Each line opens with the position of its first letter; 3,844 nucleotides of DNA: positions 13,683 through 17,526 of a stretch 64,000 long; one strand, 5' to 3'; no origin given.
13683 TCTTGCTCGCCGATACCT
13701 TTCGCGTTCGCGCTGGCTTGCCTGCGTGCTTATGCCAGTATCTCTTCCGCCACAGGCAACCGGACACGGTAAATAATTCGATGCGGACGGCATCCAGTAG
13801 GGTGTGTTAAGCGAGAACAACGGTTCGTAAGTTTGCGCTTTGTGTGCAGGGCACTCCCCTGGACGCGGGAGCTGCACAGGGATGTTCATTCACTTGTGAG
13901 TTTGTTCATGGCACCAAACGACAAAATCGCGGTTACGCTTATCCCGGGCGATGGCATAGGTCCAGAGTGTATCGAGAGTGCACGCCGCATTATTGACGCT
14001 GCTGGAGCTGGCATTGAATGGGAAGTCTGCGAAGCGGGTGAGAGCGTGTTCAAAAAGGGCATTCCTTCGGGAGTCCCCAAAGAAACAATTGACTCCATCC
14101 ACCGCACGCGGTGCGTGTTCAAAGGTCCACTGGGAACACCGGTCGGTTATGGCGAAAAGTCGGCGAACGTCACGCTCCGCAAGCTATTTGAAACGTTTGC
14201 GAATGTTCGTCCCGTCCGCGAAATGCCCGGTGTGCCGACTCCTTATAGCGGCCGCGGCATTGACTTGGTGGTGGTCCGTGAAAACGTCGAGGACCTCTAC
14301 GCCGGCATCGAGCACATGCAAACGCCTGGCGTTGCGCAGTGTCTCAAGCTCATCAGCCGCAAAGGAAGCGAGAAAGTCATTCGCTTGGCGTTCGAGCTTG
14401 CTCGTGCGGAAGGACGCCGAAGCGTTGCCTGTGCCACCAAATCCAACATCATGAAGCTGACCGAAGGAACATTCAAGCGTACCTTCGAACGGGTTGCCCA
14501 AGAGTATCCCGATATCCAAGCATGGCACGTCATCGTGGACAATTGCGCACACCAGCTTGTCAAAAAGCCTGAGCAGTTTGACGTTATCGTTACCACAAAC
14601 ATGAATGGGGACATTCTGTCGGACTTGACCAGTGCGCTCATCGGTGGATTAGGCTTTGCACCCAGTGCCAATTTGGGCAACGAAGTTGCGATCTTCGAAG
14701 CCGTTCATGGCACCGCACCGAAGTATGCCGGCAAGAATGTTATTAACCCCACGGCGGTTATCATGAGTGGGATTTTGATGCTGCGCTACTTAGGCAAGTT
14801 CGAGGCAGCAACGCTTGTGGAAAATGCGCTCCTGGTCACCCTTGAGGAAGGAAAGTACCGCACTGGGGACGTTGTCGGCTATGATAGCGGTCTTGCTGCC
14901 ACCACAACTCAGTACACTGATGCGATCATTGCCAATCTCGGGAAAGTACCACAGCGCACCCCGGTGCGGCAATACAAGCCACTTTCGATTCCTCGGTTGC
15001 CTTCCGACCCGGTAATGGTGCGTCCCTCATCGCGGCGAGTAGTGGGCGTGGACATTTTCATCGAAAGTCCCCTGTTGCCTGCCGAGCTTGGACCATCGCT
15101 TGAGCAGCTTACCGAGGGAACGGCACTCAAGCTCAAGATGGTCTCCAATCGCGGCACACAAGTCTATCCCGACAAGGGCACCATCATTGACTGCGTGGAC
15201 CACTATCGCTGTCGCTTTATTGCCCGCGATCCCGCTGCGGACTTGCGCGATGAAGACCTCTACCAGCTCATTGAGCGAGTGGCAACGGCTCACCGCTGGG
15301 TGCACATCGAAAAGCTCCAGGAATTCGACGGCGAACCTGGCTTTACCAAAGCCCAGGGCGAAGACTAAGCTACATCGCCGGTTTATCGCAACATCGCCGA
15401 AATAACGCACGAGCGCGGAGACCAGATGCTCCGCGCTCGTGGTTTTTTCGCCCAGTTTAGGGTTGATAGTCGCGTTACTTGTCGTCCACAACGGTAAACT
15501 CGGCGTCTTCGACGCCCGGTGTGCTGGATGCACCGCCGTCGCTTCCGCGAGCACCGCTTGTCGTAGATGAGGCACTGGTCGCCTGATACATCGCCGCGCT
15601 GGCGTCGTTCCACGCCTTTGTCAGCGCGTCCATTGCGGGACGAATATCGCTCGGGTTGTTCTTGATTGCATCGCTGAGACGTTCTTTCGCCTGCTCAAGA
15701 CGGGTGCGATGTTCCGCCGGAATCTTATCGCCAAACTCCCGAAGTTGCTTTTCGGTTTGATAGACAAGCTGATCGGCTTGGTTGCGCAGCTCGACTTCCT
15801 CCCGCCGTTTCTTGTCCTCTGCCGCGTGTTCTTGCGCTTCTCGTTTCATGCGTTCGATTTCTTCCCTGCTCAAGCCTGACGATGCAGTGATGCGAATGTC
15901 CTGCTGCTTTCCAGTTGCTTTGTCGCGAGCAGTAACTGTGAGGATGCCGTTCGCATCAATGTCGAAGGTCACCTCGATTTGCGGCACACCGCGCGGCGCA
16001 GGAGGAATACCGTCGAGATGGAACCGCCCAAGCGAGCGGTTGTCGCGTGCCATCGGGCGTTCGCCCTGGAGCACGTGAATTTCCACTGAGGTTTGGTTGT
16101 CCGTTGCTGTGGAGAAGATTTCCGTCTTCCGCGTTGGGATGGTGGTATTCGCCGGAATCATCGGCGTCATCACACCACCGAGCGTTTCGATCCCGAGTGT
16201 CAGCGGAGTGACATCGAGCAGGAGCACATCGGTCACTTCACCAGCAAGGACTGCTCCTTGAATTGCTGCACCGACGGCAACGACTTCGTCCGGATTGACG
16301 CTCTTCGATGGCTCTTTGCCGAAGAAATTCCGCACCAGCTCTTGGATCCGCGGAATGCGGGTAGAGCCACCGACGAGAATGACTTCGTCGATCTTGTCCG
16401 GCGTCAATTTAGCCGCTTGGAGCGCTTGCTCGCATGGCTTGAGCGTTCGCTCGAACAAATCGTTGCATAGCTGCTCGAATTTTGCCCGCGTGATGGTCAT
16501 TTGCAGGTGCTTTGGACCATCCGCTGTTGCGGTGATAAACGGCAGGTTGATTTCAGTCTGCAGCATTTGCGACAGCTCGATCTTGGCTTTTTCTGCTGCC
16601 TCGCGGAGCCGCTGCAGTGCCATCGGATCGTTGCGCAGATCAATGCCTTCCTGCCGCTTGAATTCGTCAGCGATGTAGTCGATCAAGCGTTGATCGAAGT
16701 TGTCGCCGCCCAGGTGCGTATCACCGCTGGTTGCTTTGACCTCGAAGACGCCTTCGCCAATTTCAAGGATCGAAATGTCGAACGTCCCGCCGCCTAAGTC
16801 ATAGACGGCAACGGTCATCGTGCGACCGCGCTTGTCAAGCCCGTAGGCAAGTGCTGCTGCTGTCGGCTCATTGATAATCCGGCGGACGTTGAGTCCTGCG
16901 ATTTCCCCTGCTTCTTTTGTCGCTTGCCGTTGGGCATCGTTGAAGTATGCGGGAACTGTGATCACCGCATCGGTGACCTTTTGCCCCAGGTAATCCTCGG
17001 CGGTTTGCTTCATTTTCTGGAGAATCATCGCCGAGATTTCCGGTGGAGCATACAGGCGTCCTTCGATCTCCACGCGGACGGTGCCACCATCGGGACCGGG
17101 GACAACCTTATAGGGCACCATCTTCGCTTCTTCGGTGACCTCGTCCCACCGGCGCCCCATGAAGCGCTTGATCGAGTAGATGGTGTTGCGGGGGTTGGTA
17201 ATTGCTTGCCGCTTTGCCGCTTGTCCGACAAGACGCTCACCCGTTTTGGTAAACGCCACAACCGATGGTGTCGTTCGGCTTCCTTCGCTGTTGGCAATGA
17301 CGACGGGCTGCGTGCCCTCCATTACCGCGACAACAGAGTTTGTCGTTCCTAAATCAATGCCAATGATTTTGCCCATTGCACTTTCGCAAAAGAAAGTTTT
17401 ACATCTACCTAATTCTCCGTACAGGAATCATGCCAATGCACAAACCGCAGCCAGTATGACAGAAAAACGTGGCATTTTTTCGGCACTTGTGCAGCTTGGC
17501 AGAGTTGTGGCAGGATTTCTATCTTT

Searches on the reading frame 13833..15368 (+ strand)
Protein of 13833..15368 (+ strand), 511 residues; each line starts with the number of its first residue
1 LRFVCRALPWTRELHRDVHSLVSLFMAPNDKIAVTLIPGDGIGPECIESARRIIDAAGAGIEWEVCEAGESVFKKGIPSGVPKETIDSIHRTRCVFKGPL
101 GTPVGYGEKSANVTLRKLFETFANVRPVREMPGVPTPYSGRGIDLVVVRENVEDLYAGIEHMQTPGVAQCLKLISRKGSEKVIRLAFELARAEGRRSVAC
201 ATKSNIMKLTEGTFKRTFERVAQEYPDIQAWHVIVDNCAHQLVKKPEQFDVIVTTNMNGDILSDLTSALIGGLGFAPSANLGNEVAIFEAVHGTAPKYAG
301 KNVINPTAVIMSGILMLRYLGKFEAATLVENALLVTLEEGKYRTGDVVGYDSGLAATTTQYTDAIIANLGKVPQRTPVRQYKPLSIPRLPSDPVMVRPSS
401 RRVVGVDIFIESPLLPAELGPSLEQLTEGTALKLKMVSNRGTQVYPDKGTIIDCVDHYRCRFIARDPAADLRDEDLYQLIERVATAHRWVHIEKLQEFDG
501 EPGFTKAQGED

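Call 88: search_protein_families(library=pfam, proteins=[window:13833-15368:+], max_evalue=0.001)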
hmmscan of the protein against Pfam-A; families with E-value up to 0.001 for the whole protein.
window:13833-15368:+ (511 aa): 2 families
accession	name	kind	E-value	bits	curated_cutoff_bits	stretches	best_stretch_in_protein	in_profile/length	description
PF00180.25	Iso_dh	-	2.5e-108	362.9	27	1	34-365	2-348/348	Isocitrate/isopropylmalate dehydrogenase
PF18324.6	Isocitrate_DH_C_bact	-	5.6e-29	100.9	25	1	401-510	1-110/110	Bacterial isocitrate dehydrogenase, C-terminal domain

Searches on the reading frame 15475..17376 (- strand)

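Call 88: search_protein_families(library=pfam, proteins=[window:15475-17376:-], max_evalue=0.001)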
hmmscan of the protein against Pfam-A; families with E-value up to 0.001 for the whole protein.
window:15475-17376:- (633 aa): 3 families
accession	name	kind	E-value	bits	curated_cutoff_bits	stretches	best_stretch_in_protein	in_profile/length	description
PF00012.26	HSP70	-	5.8e-274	910.3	20.6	1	4-598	1-599/599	Hsp70 protein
PF06723.19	MreB_Mbl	-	2.3e-19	69.9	27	1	117-372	77-317/327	MreB/Mbl protein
PF14450.12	FtsA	-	3.2e-06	28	31.8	0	192-356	3-112/127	Cell division protein FtsA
